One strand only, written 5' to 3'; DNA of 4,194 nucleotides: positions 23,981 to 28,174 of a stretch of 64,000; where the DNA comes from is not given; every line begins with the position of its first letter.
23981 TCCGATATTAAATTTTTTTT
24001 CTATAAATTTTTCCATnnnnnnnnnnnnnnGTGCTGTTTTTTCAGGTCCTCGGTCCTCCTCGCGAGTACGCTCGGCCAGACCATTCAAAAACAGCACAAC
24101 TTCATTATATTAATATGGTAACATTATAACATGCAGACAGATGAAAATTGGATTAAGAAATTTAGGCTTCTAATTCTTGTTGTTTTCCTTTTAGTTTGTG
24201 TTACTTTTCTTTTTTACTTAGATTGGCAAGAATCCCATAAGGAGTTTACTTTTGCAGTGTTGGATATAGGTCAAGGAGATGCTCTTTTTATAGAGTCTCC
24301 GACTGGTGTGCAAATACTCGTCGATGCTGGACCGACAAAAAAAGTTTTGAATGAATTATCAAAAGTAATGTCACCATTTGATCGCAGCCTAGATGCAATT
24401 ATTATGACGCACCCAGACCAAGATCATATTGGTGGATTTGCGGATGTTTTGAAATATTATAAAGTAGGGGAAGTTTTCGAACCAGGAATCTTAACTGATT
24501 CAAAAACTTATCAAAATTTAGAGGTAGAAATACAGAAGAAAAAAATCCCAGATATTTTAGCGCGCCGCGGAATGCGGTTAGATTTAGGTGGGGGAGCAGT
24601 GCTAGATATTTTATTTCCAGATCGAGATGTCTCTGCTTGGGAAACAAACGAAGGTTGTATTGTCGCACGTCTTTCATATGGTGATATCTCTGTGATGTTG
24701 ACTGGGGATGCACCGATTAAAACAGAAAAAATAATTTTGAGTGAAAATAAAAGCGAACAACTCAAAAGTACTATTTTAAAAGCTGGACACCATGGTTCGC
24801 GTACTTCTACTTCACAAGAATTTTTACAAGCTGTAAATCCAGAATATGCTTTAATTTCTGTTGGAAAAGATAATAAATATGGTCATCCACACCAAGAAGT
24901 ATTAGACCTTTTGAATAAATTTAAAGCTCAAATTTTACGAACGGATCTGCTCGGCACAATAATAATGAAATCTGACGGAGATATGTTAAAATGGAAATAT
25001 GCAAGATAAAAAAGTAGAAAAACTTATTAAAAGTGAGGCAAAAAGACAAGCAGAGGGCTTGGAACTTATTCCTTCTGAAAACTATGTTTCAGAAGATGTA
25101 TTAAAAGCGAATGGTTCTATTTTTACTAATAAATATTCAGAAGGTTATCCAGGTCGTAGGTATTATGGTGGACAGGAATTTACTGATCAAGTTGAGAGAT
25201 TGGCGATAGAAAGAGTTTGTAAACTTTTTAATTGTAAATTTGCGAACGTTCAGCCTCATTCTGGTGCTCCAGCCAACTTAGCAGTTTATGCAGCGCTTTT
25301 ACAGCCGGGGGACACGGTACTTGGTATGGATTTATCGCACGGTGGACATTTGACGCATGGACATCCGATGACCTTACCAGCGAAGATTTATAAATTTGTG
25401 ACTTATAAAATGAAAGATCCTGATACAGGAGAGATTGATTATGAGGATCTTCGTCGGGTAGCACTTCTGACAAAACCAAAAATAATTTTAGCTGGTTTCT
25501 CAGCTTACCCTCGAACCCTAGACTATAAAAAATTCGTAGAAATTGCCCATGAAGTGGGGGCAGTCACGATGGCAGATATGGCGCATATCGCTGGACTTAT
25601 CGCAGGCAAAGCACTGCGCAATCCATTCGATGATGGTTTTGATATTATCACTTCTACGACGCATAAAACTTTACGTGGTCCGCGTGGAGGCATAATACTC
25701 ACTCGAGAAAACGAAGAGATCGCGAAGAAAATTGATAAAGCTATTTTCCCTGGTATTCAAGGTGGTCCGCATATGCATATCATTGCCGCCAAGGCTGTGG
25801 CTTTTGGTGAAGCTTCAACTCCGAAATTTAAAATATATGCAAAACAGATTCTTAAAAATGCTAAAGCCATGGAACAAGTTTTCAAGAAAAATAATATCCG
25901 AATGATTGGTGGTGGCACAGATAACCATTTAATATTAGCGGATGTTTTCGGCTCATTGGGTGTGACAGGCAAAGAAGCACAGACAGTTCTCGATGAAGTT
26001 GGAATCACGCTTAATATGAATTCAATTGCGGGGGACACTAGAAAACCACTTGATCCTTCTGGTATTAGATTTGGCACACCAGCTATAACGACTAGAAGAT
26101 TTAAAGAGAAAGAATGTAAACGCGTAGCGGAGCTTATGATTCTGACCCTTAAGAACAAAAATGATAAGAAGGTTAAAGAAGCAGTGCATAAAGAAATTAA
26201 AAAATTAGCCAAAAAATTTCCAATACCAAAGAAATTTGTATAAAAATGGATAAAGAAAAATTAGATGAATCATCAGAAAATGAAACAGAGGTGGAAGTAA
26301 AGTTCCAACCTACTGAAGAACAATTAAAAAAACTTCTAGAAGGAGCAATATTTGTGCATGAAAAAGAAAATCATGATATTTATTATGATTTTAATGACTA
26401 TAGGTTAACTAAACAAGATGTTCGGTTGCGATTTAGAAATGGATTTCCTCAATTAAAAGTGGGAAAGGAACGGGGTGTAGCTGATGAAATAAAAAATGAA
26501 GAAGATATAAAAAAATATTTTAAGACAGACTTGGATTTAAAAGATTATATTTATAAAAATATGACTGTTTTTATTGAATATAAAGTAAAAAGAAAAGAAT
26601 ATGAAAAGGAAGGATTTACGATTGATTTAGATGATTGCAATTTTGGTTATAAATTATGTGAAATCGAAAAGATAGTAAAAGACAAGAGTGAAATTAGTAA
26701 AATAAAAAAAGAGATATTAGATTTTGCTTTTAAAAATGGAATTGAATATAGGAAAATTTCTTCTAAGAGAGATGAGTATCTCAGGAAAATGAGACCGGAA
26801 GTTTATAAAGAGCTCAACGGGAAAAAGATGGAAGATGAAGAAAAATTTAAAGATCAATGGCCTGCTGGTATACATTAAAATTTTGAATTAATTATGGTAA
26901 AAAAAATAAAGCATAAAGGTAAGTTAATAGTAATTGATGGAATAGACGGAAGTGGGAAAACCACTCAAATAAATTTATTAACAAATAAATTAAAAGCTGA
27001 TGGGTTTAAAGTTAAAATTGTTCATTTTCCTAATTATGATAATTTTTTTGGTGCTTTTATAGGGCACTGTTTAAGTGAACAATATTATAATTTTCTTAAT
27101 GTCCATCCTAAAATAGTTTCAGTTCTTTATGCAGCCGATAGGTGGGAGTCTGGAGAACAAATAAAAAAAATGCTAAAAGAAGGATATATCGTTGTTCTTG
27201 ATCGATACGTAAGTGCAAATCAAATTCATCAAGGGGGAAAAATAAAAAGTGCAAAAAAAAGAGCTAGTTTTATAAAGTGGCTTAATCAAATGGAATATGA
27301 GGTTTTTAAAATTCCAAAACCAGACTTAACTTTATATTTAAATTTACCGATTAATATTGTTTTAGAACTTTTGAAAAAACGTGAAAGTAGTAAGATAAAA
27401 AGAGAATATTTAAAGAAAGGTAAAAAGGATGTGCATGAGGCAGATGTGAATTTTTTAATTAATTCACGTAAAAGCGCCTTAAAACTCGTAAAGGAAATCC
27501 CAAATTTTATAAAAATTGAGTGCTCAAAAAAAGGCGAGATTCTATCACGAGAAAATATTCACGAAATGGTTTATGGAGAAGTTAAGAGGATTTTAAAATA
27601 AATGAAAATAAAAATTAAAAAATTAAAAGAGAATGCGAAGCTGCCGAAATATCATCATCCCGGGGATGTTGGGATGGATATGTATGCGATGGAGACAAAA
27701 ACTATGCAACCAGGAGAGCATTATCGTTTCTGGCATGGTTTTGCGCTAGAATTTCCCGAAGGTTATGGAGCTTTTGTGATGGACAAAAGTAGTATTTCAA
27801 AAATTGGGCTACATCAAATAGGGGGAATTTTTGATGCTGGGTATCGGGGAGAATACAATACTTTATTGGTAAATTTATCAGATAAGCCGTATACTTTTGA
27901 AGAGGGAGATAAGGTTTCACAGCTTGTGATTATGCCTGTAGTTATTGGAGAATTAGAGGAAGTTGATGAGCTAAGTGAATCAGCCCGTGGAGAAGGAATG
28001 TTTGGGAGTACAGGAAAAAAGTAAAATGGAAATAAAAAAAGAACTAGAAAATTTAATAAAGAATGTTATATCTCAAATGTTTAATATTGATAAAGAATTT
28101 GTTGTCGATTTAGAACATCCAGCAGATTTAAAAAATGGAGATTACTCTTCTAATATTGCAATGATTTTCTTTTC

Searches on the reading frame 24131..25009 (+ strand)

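Call 35: search_protein_families(library=pfam, proteins=[window:24131-25009:+], max_evalue=0.001)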
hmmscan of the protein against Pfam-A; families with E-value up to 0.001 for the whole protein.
window:24131-25009:+ (292 aa): 3 families
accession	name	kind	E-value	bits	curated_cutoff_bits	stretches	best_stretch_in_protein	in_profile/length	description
PF00753.33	Lactamase_B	-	2.5e-12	47.6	22.7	1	46-245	3-195/196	Metallo-beta-lactamase superfamily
PF12706.13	Lactamase_B_2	-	9.2e-06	25.8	27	1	62-138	3-78/200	Beta-lactamase superfamily domain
PF16661.11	Lactamase_B_6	-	2.2e-05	24.3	27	1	59-109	6-58/193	Metallo-beta-lactamase superfamily domain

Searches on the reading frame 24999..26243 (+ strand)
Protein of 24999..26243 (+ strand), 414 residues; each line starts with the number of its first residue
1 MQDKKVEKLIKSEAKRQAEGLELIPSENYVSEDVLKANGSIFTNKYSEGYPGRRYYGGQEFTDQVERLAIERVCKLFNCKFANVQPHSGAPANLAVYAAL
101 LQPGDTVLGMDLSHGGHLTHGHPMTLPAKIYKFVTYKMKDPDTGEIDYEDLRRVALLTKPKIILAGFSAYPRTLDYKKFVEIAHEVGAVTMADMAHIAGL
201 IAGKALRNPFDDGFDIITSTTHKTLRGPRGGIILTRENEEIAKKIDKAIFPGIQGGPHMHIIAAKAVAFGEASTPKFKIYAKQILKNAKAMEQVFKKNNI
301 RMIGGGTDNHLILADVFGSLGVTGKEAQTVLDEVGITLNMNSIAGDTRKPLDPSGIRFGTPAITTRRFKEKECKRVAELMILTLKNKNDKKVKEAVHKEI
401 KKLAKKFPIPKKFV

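Call 85: search_protein_families(library=pfam, proteins=[window:24999-26243:+], max_evalue=0.0001)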
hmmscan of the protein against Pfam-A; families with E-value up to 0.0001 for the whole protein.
window:24999-26243:+ (414 aa): 2 families
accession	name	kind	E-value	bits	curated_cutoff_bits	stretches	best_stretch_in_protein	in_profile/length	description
PF00464.25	SHMT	-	2.4e-153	510.9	27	1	2-379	4-398/399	Serine hydroxymethyltransferase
PF00155.27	Aminotran_1_2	-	9.7e-09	35.3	19.7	1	70-305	48-300/361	Aminotransferase class I and II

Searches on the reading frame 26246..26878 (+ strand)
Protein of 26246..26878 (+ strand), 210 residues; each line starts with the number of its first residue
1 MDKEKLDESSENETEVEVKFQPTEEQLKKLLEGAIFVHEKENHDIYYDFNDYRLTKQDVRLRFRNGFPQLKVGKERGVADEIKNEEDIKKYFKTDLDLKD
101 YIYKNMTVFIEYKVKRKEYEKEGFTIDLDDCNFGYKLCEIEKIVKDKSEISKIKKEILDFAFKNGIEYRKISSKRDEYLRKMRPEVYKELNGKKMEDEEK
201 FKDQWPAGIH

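Call 83: search_protein_families(library=pfam, proteins=[window:26246-26878:+], max_evalue=0.0001)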
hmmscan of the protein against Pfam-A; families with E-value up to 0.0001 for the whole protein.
window:26246-26878:+ (210 aa): 1 family
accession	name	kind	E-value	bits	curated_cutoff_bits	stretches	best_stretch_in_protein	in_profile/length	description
PF01928.26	CYTH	-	7.1e-13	49.2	23.2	1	14-161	2-164/179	CYTH domain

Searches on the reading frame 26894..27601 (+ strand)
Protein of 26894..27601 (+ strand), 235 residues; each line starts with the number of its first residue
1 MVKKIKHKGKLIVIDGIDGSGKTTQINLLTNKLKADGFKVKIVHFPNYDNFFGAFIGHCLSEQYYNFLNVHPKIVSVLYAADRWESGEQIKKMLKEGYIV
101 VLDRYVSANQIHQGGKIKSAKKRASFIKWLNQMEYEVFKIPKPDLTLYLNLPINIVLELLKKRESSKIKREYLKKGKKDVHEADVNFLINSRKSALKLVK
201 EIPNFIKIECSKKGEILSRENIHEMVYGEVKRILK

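Call 83: search_protein_families(library=pfam, proteins=[window:26894-27601:+], max_evalue=0.0001)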
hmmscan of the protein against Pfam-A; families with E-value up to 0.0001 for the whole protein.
window:26894-27601:+ (235 aa): 2 families
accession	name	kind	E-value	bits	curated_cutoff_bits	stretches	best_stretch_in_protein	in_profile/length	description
PF02223.23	Thymidylate_kin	-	2.8e-25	89.5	27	1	14-213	1-177/185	Thymidylate kinase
PF01712.25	dNK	-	8.6e-11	42.4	27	1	12-212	1-191/203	Deoxynucleoside kinase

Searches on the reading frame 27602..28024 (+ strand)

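Call 85: search_protein_families(library=pfam, proteins=[window:27602-28024:+], max_evalue=0.0001)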
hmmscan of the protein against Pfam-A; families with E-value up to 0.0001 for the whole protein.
window:27602-28024:+ (140 aa): 2 families
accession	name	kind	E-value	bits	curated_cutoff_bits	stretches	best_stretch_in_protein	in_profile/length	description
PF00692.24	dUTPase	-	1.2e-21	77.2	22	1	11-138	2-129/129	dUTPase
PF22769.1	DCD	-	4.6e-08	33.7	27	1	48-111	86-151/153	dCTP deaminase-like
